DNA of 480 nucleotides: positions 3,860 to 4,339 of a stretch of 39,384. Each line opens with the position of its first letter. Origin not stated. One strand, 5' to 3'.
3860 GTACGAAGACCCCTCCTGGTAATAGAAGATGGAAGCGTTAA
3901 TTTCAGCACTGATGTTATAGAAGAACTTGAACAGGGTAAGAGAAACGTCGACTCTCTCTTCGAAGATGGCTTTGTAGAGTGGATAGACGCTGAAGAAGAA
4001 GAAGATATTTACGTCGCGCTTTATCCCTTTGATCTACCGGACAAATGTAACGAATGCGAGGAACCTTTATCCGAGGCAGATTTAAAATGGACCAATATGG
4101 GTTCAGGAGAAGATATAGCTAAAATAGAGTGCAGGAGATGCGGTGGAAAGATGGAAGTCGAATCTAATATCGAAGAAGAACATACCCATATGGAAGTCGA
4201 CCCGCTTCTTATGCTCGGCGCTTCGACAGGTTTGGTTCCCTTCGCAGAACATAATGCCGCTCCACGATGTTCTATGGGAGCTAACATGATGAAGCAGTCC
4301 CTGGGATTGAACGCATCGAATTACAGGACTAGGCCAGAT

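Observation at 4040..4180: Cys4 zinc-ribbon-like insertion in unsplit RpoB at the position where other archaea split the gene into B'' and B'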

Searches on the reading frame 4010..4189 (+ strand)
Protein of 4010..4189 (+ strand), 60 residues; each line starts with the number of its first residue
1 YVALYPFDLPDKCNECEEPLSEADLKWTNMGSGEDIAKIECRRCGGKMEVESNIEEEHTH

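Call 57: search_protein_families(library=pfam, proteins=[window:4010-4189:+], max_evalue=10)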
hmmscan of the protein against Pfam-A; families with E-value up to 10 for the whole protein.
seq(60 aa): 5 families
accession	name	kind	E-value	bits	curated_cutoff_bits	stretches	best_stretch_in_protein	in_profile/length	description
PF24292.1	DUF7479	-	0.0015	19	27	1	12-45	4-37/60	Domain of unknown function (DUF7479)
PF22601.2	RIM2a_ZnF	-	0.066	13.6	27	1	41-54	25-38/52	RIM2-alpha zinc finger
PF17848.7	Zn_ribbon_ACC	-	0.098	13.3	24.5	1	12-26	3-17/26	Acetyl-CoA carboxylase zinc finger domain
PF05129.18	Zn_ribbon_Elf1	-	0.12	13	29.8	1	29-53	37-61/79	Transcription elongation factor Elf1 like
PF22795.1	DUF4796_N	-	0.24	11.7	27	1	5-20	14-29/29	DUF4796 N-terminal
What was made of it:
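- On Known RNAP-associated ribbon families (Elf1, TFS/Rpb9, Rpo12): The best Pfam hits are DUF7479 (19 bits, cutoff 27) and Zn_ribbon_Elf1 (13 bits, cutoff 29.8) (call 57).
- A sub-threshold Pfam hit to Zn_ribbon_Elf1 (E = 0.12, call 57).
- Tried and rejected: Membership in a Pfam ribbon family: all hits are sub-threshold (call 57).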

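Call 58: search_solved_structures(query=A2, max_evalue=10, show_alignments=3)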
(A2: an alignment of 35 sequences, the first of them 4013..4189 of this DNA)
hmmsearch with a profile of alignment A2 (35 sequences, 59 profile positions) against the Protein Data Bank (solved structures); distinct sequences matched with E-value up to 10: 106 (the best 60 are shown).
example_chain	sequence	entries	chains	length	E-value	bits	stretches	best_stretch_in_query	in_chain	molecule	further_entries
2i13_A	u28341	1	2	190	9.7e-10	41.4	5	2-59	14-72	Aart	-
5v3m_C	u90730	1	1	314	7.4e-08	35.3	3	8-54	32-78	Zinc finger protein 568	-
5v3j_E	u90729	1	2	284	1.4e-07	34.4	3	8-54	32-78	Zinc finger protein 568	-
5wjq_D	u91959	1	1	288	2.9e-07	33.5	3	7-55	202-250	Zinc finger protein 568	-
2m0d_A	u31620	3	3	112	2.9e-05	27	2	9-54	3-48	Zinc finger and BTB domain-containing protein 17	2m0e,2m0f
1mey_C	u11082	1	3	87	0.0002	24.4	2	7-59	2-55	CONSENSUS ZINC FINGER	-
5v3g_D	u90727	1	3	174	0.00035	23.6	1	9-59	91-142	PR domain zinc finger protein 9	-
2kmk_A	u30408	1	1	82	0.00073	22.5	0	38-56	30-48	Zinc finger protein Gfi-1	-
9kh2_A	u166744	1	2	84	0.00095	22.2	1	7-54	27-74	Zinc finger and BTB domain-containing protein 20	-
9jzt_A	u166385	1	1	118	0.0015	21.6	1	7-54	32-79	Zinc finger and BTB domain-containing protein 20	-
7txc_E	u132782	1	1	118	0.0018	21.3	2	9-53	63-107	Hypermethylated in cancer 2 protein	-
5egb_A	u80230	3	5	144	0.0053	19.8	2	9-59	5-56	Histone-lysine N-methyltransferase PRDM9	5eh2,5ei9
8h9h_G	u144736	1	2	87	0.022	17.8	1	8-55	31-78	Zinc finger and BTB domain-containing protein 7A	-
1x6e_A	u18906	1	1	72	0.03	17.4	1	7-53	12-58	Zinc finger protein 24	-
6ml2_A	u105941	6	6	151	0.033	17.3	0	7-54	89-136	Zinc finger and BTB domain-containing protein 24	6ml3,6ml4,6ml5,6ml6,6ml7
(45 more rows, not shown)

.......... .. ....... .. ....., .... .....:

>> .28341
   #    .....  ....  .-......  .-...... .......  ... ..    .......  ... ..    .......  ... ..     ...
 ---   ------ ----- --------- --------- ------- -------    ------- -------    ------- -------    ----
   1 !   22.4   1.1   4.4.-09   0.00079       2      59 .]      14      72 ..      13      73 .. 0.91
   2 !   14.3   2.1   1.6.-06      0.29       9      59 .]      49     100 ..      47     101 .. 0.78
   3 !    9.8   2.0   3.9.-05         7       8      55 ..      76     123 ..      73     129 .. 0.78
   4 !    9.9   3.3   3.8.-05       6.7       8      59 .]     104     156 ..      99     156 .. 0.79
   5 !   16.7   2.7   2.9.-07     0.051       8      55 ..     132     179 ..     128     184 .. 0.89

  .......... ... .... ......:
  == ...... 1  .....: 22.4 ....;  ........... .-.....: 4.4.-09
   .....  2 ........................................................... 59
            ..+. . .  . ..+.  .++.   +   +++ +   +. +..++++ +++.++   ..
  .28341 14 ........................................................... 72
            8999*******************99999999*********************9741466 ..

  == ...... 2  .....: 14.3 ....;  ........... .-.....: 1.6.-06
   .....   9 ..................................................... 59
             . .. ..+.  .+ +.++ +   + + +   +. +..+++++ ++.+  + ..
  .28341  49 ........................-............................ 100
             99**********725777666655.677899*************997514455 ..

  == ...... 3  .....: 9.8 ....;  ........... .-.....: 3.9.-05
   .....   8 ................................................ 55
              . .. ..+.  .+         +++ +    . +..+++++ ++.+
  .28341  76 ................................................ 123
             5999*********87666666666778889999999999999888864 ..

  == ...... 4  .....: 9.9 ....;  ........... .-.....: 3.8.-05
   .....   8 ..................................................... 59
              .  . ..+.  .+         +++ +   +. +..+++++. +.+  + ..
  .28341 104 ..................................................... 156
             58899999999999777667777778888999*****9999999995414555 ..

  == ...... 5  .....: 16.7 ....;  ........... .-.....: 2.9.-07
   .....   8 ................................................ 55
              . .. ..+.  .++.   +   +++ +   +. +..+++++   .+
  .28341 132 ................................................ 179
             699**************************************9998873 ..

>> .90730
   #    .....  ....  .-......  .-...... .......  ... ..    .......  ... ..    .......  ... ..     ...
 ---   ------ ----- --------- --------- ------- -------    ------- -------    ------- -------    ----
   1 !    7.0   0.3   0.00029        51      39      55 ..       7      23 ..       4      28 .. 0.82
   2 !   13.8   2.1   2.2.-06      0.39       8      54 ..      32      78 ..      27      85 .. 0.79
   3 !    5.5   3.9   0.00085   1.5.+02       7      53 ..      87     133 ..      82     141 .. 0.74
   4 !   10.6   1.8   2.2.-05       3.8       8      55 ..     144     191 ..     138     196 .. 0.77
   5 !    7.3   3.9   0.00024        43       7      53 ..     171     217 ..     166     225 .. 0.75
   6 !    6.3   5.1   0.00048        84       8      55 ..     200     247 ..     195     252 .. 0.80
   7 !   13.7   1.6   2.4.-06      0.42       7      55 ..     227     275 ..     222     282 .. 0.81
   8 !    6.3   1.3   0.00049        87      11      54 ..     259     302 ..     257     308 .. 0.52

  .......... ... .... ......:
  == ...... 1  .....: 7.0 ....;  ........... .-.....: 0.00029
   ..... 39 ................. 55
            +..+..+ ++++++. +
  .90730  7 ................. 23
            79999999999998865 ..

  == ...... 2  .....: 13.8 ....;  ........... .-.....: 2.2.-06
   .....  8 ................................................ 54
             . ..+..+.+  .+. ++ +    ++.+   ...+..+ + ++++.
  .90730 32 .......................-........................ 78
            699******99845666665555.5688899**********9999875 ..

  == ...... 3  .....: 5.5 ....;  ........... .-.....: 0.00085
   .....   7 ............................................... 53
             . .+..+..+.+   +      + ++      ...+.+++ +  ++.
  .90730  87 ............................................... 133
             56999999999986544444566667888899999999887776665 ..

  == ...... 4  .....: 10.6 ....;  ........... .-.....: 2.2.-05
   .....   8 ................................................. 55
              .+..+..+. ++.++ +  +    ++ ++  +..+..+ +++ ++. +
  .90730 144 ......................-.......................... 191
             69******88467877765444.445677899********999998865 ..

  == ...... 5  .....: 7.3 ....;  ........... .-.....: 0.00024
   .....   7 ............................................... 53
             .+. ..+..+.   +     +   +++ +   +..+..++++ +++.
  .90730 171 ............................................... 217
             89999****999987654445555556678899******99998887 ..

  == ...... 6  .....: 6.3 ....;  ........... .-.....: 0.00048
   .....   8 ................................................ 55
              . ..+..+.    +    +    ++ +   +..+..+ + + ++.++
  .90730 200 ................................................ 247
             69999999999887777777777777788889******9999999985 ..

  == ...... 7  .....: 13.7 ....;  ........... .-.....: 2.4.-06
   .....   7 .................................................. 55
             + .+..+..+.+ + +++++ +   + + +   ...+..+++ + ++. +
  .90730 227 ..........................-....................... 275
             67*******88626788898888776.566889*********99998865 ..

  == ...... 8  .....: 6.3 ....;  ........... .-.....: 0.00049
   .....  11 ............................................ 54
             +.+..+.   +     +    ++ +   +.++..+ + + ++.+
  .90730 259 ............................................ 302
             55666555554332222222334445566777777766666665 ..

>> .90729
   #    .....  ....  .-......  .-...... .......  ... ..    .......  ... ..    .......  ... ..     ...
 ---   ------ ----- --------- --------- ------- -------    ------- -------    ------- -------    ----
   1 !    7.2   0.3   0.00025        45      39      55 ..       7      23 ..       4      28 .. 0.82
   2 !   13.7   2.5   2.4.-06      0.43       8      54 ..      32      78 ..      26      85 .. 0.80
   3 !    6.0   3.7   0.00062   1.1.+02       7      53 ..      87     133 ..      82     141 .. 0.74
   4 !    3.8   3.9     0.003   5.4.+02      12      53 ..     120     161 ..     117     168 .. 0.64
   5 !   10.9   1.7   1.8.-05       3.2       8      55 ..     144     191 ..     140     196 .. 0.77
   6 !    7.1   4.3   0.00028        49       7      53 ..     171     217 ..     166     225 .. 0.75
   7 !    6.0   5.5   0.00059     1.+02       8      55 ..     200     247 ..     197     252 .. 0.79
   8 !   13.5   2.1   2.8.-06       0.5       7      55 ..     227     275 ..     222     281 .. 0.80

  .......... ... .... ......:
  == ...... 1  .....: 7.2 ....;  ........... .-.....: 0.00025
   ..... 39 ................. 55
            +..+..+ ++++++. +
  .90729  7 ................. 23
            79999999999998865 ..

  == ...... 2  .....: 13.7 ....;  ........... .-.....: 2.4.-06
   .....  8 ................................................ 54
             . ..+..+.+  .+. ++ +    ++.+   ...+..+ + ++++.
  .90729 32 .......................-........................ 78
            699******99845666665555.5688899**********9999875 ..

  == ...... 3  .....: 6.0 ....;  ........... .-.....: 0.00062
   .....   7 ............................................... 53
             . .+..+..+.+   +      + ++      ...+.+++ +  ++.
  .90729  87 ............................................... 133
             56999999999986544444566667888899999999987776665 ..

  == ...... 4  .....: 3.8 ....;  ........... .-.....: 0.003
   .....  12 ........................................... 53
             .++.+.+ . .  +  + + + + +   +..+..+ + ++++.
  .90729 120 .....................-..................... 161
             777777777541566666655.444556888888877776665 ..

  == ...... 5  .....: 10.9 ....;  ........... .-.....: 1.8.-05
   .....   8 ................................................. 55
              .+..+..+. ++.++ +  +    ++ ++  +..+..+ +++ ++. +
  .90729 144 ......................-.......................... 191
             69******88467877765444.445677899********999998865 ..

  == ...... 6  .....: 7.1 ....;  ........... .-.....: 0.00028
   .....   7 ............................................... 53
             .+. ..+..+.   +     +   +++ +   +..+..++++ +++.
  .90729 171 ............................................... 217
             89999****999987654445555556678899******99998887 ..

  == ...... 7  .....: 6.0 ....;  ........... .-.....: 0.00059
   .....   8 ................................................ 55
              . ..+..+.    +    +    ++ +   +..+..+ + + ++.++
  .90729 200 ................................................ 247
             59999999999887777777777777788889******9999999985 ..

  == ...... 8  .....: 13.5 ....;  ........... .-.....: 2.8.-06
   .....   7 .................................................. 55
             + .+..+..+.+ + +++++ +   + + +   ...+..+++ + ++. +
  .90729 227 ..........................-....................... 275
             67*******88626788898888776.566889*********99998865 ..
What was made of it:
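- On C2H2 zinc finger: The profile hits tandem C2H2 arrays (call 58).
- Tried and rejected: C2H2 zinc finger: the insert profile hits tandem C2H2 arrays in the PDB (best whole-sequence E = 1e-9, best single stretch 8e-4, call 58).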

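Call 59: predict_structure(alignment_id=A2)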
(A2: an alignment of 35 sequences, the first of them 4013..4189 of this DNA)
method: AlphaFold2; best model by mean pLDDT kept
length: 59 residues; sequences in the alignment: 35
mean_pLDDT: 81.1   pTM: 0.60
mean pLDDT of the five models: 81.1, 80.3, 80.0, 79.6, 71.9
residues with pLDDT >= 90: 19; 70-90: 29; 50-70: 8; < 50: 3
segments of 3 or more residues with pLDDT < 50: 57-59
pLDDT, mean of each block of 10 residues (from residue 1): 76 91 85 84 90 58
secondary structure, 60 per line:
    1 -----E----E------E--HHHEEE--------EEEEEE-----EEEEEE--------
elements in order: E24-26 E35-40 E46-51
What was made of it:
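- AF2 gives a mean of 81 for the 59-residue fragment, with the same strands at 691-693, 702-707 and 713-718 (call 59).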

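Call 63: fold_search(model_id=the predicted structure, library=pdb)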
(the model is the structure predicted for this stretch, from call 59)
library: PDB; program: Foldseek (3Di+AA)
matches with E <= 10: 556; with E <= 0.001: 0
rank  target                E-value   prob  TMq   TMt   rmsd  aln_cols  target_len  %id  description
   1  2zae_B                2.8e-01  0.95  0.53  0.34   2.5        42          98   19  Crystal structure of protein Ph1601p in complex with protein Ph1771p of archaeal ribonuclease P from Pyrococcus horiko (released 2008-10-14)
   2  8ram_M                3.9e-01  0.66  0.42  0.39   3.1        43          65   19  Structure of Sen1 bound RNA Polymerase II pre-termination complex (released 2024-10-30)
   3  5jb3_8                4.7e-01  0.72  0.45  0.23   2.5        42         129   19  Cryo-EM structure of a full archaeal ribosomal translation initiation complex in the P-REMOTE conformation (released 2016-11-30)
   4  6k0a_G                5.0e-01  0.82  0.51  0.28   2.6        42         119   17  cryo-EM structure of an archaeal Ribonuclease P (released 2019-06-19)
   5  2zae_D                5.3e-01  0.89  0.53  0.35   2.3        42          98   19  Crystal structure of protein Ph1601p in complex with protein Ph1771p of archaeal ribonuclease P from Pyrococcus horiko (released 2008-10-14)
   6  8pj1_s                5.3e-01  0.63  0.43  0.20   2.6        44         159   18  Structure of human 48S translation initiation complex in open codon scanning state (48S-1) (released 2024-08-14)
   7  1x0t                  5.7e-01  0.89  0.53  0.32   2.4        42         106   19  Crystal structure of ribonuclease P protein Ph1601p from Pyrococcus horikoshii OT3 (released 2005-11-15)
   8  6k0b_G                6.5e-01  0.72  0.49  0.28   2.7        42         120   17  cryo-EM structure of archaeal Ribonuclease P with mature tRNA (released 2019-06-19)
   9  8xrm_Q                6.5e-01  0.51  0.43  0.41   4.7        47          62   15  RNA polymerase II elongation complex with DSIF, SPT6, and ELOF1 transcribing genomic DNA extracted from human nuclei (released 2025-05-07)
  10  5xog_M                7.3e-01  0.54  0.44  0.41   2.8        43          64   21  RNA Polymerase II elongation complex bound with Spt5 KOW5 and Elf1 (released 2017-08-16)
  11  7ui9_S                7.3e-01  0.20  0.36  0.14   6.9        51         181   14  Core Mediator-PICearly (Copy A) (released 2023-02-15)
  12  8b3d_M                7.8e-01  0.38  0.43  0.40   4.7        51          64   14  Structure of the Pol II-TCR-ELOF1 complex. (released 2023-09-27)
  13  2k3r_MODEL_1_A        8.3e-01  0.30  0.41  0.29   5.6        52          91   15  Pfu Rpp21 structure and assignments (released 2008-12-02)
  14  5d68_B                8.9e-01  0.51  0.44  0.07   2.5        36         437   14  Crystal structure of KRIT1 ARD-FERM (released 2015-10-21)
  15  4g3d_A                9.5e-01  0.30  0.41  0.10   6.3        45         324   16  Crystal structure of human NF-kappaB inducing kinase (NIK) (released 2012-08-15)
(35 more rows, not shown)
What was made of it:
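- On Zinc ribbon (Cys4): The top Foldseek hits are all ribbons (Rpp21, Elf1, aIF2-beta, TFS), but the best E-value is 0.28 (call 63).
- Closest known: Rpp21. Same: Nearest structural neighbour of the AF2 model (prob 0.95, TMq 0.53, rmsd 2.5 A over 42 columns, call 63).
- The Foldseek top neighbours are all zinc ribbons: Rpp21 (prob 0.95, TMq 0.53), Elf1, aIF2-beta and TFS (call 63). Foldseek E-values are all 0.28 or higher (call 63). The Foldseek neighbours include the nucleic-acid-associated ribbons Rpp21, Elf1 and TFS (call 63).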
